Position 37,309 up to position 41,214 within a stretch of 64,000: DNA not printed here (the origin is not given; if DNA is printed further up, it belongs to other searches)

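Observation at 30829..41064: Four-gene surface-protein operon of unknown function inside the conjugative element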

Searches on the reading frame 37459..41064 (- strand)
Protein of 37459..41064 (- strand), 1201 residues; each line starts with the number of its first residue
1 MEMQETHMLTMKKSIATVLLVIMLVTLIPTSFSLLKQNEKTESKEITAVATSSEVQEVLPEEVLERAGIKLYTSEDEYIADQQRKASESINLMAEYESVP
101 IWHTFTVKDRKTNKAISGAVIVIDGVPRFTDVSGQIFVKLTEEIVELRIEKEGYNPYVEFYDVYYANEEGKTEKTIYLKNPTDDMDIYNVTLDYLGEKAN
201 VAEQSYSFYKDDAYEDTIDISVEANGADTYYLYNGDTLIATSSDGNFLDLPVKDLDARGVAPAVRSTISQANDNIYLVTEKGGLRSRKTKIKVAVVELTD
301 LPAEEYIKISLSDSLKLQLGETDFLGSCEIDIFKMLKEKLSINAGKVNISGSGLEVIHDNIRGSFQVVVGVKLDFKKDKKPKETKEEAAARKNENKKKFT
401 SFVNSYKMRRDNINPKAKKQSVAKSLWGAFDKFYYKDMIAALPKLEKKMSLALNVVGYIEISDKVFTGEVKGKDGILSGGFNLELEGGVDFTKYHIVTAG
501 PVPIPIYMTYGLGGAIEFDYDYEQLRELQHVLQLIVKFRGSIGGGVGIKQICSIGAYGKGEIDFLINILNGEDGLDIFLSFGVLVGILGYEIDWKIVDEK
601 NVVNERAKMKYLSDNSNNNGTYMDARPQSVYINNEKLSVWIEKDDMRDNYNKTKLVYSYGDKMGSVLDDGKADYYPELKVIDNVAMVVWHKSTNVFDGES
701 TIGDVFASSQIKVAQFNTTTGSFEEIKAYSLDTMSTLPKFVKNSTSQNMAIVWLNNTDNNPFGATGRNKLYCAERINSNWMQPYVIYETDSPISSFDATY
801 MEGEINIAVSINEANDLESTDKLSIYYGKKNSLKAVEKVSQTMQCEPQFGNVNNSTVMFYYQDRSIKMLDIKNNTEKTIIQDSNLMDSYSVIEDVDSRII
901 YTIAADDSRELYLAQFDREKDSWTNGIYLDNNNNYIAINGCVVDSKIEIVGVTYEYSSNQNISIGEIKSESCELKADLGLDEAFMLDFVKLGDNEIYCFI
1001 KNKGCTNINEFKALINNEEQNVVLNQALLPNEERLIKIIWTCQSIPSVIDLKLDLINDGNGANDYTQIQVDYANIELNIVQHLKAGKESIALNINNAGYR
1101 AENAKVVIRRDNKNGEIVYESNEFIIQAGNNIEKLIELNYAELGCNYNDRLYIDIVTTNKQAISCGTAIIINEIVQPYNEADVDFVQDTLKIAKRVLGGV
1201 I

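Call 5: search_protein_families(library=pfam, proteins=[window:37459-41064:-], max_evalue=0.1)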
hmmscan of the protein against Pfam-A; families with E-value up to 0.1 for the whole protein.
window:37459-41064:- (1201 aa): 0 families

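Call 6: search_protein_families(library=ncbifam, proteins=[window:37459-41064:-], max_evalue=0.1)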
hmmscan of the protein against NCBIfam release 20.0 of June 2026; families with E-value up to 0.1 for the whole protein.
window:37459-41064:- (1201 aa): 2 families
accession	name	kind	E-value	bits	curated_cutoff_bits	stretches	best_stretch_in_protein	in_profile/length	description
NF011231.0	PRK14638.1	equivalog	0.023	14.5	188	1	891-945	6-59/150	ribosome maturation factor RimP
NF041013.1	T4P_ComGE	equivalog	0.073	13.2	49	0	15-81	13-79/83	competence type IV pilus minor pilin ComGE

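Call 10: find_homologous_proteins(query=window:37459-41064:-)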
Query window:37459-41064:- (1201 aa): 14 proteins with E <= 0.001 among 8000 candidates.
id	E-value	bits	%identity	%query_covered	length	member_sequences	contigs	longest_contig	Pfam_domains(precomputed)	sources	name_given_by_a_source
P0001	0.0e+0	2649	100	99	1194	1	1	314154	-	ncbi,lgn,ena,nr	ncbi:MAG: hypothetical protein HDT32_03840 [Clostridiales bacterium]|nr:hypothetical protein [Clostr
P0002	2.9e-289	981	41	99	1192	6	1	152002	-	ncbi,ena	-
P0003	2.1e-287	975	40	99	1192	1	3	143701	-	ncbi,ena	-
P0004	5.4e-287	973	40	99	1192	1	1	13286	-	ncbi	-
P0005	8.8e-283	959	40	99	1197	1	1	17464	-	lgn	-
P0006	6.2e-281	953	40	99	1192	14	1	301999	-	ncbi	-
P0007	3.8e-280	951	40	99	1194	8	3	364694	-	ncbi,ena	-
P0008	3.3e-268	911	39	99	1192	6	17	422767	-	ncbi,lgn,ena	-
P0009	1.5e-254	866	41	85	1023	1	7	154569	-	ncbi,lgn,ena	-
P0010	6.5e-250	850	39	99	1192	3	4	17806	-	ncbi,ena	-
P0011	1.6e-248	846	38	99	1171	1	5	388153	-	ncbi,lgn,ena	-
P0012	5.4e-240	818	37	99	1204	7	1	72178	-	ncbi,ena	-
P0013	5.9e-235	801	36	99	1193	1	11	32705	-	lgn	-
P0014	3.8e-232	792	36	99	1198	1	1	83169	-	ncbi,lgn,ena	-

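Call 12: find_encoding_contigs(protein=P0002, flank=10000, max_places=2)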
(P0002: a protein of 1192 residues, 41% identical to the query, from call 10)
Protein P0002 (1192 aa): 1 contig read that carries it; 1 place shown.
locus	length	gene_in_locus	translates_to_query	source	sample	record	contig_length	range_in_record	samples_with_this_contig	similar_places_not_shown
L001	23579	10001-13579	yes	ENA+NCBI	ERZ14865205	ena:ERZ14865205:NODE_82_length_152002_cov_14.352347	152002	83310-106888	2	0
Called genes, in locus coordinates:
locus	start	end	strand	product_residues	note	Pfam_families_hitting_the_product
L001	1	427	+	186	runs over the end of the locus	PF28474:DUF8412, PF13376:OmdA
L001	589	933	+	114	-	PF13788:DUF4180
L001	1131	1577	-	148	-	PF00583:Acetyltransf_1, PF13673:Acetyltransf_10, PF13508:Acetyltransf_7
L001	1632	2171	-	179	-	-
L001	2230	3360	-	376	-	PF01128:IspD, PF02542:YgbB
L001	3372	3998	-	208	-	-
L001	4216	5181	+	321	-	-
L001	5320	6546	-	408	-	PF13439:Glyco_transf_4, PF13579:Glyco_trans_4_4, PF00534:Glycos_transf_1, PF13692:Glyco_trans_1_4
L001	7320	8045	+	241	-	PF01182:Glucosamine_iso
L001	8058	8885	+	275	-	PF09997:DUF2238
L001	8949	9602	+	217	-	-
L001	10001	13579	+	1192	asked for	-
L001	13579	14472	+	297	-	-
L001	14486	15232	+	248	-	-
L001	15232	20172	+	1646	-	-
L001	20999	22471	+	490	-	PF01134:GIDA (faint), PF01266:DAO (faint), PF03486:HI0933_like (faint), PF07992:Pyr_redox_2 (faint), PF13738:Pyr_redox_3 (faint), PF00890:FAD_binding_2 (weak), PF21688:FAD-depend_C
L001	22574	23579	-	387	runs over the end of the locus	PF01979:Amidohydro_1, PF07969:Amidohydro_3 (weak)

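Call 13: find_encoding_contigs(protein=P0014, flank=10000, max_places=2)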
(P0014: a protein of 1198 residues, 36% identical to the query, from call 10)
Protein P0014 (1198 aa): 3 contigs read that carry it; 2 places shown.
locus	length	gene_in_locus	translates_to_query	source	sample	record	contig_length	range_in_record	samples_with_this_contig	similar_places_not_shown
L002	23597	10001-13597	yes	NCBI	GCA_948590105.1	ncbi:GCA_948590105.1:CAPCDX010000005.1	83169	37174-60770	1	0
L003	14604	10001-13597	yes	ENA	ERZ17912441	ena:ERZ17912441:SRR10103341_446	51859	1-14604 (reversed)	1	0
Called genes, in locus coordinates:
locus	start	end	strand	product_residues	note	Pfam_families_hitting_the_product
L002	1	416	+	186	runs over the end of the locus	PF28474:DUF8412, PF13376:OmdA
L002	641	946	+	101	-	PF13788:DUF4180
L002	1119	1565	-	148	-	PF00583:Acetyltransf_1, PF13673:Acetyltransf_10, PF13508:Acetyltransf_7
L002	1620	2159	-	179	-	-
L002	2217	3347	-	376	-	PF01128:IspD, PF02542:YgbB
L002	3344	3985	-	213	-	-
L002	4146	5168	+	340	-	-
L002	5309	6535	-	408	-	PF13439:Glyco_transf_4, PF13579:Glyco_trans_4_4, PF00534:Glycos_transf_1, PF13692:Glyco_trans_1_4, PF13524:Glyco_trans_1_2 (faint)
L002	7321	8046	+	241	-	PF01182:Glucosamine_iso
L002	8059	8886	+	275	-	PF09997:DUF2238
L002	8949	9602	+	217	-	-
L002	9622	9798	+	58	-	-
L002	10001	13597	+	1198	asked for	-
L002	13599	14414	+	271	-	-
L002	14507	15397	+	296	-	-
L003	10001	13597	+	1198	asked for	-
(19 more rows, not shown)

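Call 14: find_encoding_contigs(protein=P0011, flank=10000, max_places=2)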
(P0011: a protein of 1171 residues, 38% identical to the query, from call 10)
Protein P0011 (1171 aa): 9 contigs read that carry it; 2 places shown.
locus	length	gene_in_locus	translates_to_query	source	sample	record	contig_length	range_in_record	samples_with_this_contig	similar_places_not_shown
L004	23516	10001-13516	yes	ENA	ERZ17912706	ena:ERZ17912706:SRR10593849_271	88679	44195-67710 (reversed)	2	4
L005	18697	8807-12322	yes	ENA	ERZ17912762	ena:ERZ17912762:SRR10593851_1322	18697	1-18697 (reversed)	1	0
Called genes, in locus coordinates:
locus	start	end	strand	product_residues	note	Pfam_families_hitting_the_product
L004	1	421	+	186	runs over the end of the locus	PF28474:DUF8412, PF13376:OmdA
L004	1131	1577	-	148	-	PF13420:Acetyltransf_4 (weak), PF00583:Acetyltransf_1, PF13673:Acetyltransf_10, PF13508:Acetyltransf_7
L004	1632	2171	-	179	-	-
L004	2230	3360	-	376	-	PF01128:IspD, PF02542:YgbB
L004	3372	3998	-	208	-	-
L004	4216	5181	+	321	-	-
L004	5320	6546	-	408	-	PF13439:Glyco_transf_4, PF13579:Glyco_trans_4_4, PF00534:Glycos_transf_1, PF13692:Glyco_trans_1_4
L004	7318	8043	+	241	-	PF01182:Glucosamine_iso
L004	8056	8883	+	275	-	PF09997:DUF2238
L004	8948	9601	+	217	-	-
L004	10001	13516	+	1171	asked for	-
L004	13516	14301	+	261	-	-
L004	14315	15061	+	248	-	-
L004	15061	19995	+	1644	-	-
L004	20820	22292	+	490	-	PF01134:GIDA (faint), PF01266:DAO (faint), PF03486:HI0933_like (faint), PF07992:Pyr_redox_2 (faint), PF13738:Pyr_redox_3 (faint), PF00890:FAD_binding_2 (weak), PF21688:FAD-depend_C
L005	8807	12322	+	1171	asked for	-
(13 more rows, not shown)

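Call 18: find_related_loci(query=A1, collection=genome_contigs, flank=10000)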
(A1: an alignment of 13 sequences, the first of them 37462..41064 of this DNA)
Query A1 (1201 aa) in genome_contigs; peptide patterns used: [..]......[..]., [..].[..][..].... (x = any residue, [..] = any of these).
48 stretches matched a pattern; 4 encode a relative of the query (tblastn E <= 1e-3); 3 distinct loci.
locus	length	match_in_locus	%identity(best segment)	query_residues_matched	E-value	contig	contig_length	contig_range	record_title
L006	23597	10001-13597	40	3-1201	0e+0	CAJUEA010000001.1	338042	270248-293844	MAG TPA_asm: uncultured Christensenella sp. isolate MGBC128953 genome assembly, contig: MGBC128953.1, whole genome shotg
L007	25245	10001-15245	22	11-1096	7e-28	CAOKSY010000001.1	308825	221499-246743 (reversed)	MAG TPA_asm: uncultured Clostridia bacterium isolate SRR15604549_bin.11_metawrap_v1.3_MAG genome assembly, contig: NODE.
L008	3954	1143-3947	23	100-924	1e-25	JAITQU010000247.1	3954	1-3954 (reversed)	MAG: Christensenellaceae bacterium isolate Roe453_bin112 k119_1671650, whole genome shotgun sequence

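Call 29: search_solved_structures(query=window:37462-41043:-, max_evalue=1)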
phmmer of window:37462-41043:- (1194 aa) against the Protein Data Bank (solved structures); distinct sequences matched with E-value up to 1: 0.

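Call 31: search_protein_families(library=padloc, proteins=[window:37459-41064:-], max_evalue=0.01)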
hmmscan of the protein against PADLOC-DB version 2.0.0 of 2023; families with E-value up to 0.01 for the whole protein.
window:37459-41064:- (1201 aa): 0 families

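Call 32: search_protein_families(library=phrogs, proteins=[window:37459-41064:-], max_evalue=0.01)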
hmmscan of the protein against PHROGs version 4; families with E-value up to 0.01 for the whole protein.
window:37459-41064:- (1201 aa): 0 families

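Call 51: predict_structure(alignment_id=A2)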
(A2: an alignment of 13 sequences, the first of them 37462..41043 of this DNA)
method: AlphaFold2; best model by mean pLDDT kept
length: 1194 residues; sequences in the alignment: 13
mean_pLDDT: 62.3   pTM: 0.42
mean pLDDT of the five models: 62.3, 59.3, 57.6, 55.5, 52.4
residues with pLDDT >= 90: 39; 70-90: 464; 50-70: 343; < 50: 348
segments of 3 or more residues with pLDDT < 50: 1-10, 17-52, 54-57, 59-63, 79-93, 135-165, 171-205, 252-265, 287-318, 321-356, 358-376, 398-401, 403-440, 516-523, 594-617, 951-954, 1189-1194
pLDDT, mean of each block of 10 residues (from residue 1): 34 48 33 28 40 47 48 52 41 56 57 52 60 48 37 31 47 34 24 25 49 59 76 77 68 36 52 68 54 28 35 43 42 31 33 42 39 45 54 50 44 37 30 37 52 61 51 62 63 55 71 50 61 72 63 71 57 68 56 44 29 47 83 77 75 83 84 85 80 59 87 87 80 78 88 71 88 86 85 86 76 71 81 70 85 87 83 78 77 76 79 76 71 76 70 53 73 81 80 81 87 85 82 79 83 65 67 65 78 78 78 84 78 77 84 71 68 61 59 41
secondary structure, 60 per line:
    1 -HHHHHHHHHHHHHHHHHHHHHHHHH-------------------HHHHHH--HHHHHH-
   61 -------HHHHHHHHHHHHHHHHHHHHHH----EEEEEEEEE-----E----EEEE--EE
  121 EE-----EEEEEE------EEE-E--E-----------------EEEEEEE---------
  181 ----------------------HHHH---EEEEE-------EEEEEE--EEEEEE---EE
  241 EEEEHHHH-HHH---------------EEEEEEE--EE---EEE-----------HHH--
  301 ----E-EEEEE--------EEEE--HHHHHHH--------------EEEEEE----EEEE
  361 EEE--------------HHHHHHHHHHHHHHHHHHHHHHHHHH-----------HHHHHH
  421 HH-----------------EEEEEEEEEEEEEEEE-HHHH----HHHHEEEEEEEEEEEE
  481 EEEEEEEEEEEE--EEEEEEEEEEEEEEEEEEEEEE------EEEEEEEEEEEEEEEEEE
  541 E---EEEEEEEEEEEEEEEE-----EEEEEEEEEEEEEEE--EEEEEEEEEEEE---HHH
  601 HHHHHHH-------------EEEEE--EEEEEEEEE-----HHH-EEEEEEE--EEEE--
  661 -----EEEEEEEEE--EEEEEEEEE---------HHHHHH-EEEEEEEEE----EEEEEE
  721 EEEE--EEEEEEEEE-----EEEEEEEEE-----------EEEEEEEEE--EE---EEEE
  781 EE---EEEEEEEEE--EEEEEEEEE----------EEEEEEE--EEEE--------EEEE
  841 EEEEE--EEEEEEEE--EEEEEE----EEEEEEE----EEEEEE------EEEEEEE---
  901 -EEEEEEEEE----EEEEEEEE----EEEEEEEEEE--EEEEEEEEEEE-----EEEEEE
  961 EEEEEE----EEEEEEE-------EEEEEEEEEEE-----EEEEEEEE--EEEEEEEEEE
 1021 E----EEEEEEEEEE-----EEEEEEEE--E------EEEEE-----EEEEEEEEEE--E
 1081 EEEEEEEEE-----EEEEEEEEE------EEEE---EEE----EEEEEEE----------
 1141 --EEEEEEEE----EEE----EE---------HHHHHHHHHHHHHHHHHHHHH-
elements in order (helices of 4 or more, strands of 3 or more residues): H2-26 H46-51 H54-59 H68-89 E94-102 E113-116 E119-122 E128-133 E140-142 E165-171 H203-206 E210-214 E222-227 E230-235 E239-244 H245-248 E268-274 E282-284 E307-311 E320-323 H326-332 E347-352 E357-363 H378-403 H415-422 E440-455 H457-460 H465-468 E469-492 E495-516 E523-541 E545-560 E566-580 E583-594 H598-607 E621-625 E628-636 E646-652 E655-658 E666-674 E677-685 H695-700 E702-710 E715-724 E727-735 E741-749 E761-769 E777-782 E786-794 E797-805 E816-822 E825-828 E837-845 E848-855 E858-863 E868-874 E879-884 E891-897 E902-910 E915-922 E927-936 E939-949 E955-966 E971-977 E985-995 E1001-1008 E1011-1021 E1026-1035 E1041-1048 E1058-1062 E1068-1077 E1080-1089 E1095-1103 E1110-1113 E1117-1119 E1124-1130 E1143-1150 E1155-1157 H1173-1193
